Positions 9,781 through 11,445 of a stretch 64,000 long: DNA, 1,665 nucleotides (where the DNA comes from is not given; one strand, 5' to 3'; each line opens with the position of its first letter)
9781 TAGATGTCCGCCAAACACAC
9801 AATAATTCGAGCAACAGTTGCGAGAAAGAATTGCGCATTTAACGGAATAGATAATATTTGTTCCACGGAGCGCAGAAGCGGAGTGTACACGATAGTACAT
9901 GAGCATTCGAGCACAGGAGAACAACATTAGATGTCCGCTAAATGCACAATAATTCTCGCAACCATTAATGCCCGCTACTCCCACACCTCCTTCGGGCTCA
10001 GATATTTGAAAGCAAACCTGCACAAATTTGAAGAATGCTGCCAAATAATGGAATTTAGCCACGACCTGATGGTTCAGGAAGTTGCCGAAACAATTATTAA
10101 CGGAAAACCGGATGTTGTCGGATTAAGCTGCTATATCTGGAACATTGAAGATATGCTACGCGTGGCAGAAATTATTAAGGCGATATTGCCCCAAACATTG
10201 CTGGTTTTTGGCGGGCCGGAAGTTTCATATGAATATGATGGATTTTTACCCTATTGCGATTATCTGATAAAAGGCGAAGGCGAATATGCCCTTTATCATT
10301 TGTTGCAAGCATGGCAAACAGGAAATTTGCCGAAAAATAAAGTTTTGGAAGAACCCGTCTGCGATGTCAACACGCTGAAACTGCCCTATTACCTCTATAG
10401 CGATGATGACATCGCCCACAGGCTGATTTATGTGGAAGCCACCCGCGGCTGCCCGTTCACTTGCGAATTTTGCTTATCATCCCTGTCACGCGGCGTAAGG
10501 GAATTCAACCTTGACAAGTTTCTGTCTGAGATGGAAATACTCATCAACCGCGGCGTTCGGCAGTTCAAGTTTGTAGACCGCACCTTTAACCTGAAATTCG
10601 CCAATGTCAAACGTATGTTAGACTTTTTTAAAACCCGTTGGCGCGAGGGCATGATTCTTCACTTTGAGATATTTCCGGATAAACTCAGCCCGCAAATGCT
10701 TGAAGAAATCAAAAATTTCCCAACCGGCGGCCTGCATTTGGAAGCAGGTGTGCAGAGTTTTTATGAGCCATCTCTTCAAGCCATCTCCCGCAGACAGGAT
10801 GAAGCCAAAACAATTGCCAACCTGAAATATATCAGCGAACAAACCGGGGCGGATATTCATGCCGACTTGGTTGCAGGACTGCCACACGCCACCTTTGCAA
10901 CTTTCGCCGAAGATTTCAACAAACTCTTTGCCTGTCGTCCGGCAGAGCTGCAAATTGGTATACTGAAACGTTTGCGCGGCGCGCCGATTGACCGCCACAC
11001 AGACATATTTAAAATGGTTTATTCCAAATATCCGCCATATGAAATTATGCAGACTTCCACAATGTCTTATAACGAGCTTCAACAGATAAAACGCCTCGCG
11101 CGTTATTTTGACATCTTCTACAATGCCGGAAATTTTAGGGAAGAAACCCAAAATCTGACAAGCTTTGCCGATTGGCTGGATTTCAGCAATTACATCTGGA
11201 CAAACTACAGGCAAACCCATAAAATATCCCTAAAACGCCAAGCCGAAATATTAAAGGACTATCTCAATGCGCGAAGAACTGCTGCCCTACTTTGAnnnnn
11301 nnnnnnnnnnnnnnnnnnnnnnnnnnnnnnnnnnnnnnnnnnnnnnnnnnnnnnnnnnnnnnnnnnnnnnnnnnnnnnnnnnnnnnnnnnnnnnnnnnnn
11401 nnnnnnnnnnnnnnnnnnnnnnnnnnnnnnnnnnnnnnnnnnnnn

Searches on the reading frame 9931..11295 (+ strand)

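Call 42: search_protein_families(library=pfam, proteins=[window:9931-11295:+], max_evalue=0.00001)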
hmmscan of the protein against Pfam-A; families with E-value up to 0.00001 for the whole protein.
window:9931-11295:+ (454 aa): 3 families
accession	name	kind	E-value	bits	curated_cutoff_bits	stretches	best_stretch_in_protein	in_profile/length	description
PF02310.24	B12-binding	-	2.5e-19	69.7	32.1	1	11-124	5-120/121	B12 binding domain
PF13311.11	DUF4080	-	5.7e-14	53.2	22.9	1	360-447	3-95/188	Protein of unknown function (DUF4080)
PF04055.27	Radical_SAM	-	2.3e-11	44.6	29.5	1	169-330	2-164/166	Radical SAM superfamily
